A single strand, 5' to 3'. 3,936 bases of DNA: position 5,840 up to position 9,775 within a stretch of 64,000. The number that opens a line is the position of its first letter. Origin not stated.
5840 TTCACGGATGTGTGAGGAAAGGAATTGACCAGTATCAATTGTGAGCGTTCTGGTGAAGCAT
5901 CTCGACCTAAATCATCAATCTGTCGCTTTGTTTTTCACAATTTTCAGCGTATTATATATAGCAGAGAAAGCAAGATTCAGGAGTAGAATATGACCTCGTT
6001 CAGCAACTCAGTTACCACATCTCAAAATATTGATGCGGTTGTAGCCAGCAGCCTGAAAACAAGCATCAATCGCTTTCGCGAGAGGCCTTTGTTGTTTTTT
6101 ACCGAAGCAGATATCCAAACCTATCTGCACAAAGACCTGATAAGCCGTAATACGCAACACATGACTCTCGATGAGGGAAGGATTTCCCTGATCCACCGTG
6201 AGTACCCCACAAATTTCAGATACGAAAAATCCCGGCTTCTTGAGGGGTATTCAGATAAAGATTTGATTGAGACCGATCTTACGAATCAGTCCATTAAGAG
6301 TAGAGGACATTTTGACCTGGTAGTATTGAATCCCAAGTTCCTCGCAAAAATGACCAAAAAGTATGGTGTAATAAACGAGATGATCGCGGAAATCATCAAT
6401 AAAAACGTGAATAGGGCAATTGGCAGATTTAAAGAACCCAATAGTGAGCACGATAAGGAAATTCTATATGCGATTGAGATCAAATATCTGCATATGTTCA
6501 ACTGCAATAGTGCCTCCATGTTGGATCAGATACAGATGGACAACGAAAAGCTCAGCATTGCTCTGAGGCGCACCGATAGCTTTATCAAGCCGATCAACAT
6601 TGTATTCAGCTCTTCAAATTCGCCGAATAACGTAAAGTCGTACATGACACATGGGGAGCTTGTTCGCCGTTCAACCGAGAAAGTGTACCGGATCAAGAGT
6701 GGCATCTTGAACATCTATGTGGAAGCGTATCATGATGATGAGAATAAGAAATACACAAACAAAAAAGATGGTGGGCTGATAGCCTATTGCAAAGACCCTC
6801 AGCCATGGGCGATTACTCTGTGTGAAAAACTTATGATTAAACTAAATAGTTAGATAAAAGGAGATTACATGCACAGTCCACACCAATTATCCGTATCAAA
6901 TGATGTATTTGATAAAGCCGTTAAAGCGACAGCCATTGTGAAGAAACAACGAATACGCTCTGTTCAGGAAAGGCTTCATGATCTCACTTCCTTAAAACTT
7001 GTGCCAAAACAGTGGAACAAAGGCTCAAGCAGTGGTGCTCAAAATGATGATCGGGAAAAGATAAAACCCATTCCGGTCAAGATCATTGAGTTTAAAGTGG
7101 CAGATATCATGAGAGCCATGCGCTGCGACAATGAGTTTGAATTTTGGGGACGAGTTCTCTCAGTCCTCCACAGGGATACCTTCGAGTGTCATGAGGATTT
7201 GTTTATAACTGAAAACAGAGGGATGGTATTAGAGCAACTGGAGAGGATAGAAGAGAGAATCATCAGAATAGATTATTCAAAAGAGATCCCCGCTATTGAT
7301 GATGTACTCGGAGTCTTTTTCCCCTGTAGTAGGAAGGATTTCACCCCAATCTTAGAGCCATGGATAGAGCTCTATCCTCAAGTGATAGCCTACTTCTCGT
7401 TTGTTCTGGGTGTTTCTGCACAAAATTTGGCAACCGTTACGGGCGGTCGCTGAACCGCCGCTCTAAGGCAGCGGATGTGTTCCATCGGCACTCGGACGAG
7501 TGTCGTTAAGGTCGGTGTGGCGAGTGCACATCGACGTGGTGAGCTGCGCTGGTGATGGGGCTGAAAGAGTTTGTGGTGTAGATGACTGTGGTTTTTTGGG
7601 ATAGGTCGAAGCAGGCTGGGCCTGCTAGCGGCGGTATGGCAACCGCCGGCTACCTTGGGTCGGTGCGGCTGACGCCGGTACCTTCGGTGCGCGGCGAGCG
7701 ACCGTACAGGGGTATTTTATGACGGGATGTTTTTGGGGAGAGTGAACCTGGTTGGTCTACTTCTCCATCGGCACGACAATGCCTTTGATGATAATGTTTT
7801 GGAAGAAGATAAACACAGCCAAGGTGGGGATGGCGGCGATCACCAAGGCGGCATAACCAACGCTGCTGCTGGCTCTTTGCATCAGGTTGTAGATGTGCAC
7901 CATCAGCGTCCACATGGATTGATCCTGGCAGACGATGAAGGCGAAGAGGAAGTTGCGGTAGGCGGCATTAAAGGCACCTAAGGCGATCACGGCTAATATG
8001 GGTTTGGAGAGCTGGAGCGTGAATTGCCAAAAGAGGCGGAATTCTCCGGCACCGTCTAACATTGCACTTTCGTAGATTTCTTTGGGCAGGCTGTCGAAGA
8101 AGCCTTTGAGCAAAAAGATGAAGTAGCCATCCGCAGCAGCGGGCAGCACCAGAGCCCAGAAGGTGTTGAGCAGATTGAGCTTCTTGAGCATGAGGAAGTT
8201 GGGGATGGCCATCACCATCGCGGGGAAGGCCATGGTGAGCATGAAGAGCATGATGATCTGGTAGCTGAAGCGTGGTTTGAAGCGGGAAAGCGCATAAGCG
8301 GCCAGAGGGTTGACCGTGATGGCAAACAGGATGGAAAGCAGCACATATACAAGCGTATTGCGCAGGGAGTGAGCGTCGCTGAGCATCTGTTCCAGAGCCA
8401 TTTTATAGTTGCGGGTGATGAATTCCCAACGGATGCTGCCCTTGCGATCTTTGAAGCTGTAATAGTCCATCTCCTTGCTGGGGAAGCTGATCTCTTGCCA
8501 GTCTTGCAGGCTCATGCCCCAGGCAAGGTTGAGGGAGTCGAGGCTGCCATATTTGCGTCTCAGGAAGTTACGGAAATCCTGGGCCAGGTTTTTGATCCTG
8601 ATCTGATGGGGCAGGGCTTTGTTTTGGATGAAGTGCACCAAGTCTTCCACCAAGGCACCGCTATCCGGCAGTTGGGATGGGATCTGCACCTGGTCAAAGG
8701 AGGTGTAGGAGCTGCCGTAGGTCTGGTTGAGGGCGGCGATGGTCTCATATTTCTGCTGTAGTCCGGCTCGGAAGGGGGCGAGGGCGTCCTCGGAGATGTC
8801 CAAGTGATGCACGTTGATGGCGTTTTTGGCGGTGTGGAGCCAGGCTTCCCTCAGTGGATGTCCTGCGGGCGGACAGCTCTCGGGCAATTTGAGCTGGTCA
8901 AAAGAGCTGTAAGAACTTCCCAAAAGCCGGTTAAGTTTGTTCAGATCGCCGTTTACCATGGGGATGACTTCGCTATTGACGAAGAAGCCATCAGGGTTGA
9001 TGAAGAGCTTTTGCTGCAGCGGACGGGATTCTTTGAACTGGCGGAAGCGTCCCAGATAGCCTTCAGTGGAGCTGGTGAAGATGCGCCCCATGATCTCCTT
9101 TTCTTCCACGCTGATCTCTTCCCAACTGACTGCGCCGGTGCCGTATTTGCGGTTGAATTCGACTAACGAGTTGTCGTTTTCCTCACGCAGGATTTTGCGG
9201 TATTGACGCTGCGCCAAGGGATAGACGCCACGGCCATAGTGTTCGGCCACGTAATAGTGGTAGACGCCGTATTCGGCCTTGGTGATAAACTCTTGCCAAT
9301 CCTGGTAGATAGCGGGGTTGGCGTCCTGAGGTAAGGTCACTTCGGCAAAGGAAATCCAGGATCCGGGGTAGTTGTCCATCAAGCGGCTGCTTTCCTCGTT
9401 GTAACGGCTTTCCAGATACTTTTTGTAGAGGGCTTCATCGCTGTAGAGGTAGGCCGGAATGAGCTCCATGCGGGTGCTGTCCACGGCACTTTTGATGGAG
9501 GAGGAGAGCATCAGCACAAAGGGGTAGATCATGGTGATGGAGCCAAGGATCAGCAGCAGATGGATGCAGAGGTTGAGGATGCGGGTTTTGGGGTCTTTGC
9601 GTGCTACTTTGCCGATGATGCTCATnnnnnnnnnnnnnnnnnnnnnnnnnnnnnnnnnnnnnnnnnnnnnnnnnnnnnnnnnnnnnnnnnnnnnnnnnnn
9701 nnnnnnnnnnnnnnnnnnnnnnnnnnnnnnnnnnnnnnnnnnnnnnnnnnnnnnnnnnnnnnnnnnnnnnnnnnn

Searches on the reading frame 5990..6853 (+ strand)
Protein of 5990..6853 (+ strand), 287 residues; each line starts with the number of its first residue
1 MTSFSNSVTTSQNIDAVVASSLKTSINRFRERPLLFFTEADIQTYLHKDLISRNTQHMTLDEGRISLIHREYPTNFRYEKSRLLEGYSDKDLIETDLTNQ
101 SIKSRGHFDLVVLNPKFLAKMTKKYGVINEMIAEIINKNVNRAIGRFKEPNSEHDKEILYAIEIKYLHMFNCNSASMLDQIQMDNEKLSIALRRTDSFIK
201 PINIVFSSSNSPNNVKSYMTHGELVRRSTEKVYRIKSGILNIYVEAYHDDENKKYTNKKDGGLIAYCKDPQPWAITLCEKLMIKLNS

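Call 24: search_protein_families(library=pfam, proteins=[window:5990-6853:+], max_evalue=0.001)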
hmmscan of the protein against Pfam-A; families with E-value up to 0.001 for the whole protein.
window:5990-6853:+ (287 aa): 0 families

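Call 106: search_solved_structures(query=window:5990-6850:+, max_evalue=0.1)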
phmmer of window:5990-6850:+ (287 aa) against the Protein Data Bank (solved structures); distinct sequences matched with E-value up to 0.1: 0.

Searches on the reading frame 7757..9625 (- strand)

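Call 24: search_protein_families(library=pfam, proteins=[window:7757-9625:-], max_evalue=0.001)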
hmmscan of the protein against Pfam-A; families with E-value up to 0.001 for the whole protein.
window:7757-9625:- (622 aa): 3 families
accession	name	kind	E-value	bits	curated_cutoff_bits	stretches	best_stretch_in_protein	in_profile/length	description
PF02449.21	Glyco_hydro_42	-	1.4e-13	51.4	21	2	345-385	148-193/376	Beta-galactosidase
PF00528.27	BPD_transp_1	-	6.1e-11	42.8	26.4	1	441-616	4-182/184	Binding-protein-dependent transport system inner membrane component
PF01373.23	Glyco_hydro_14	-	8.9e-05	22.1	27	0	346-389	185-228/402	Glycosyl hydrolase family 14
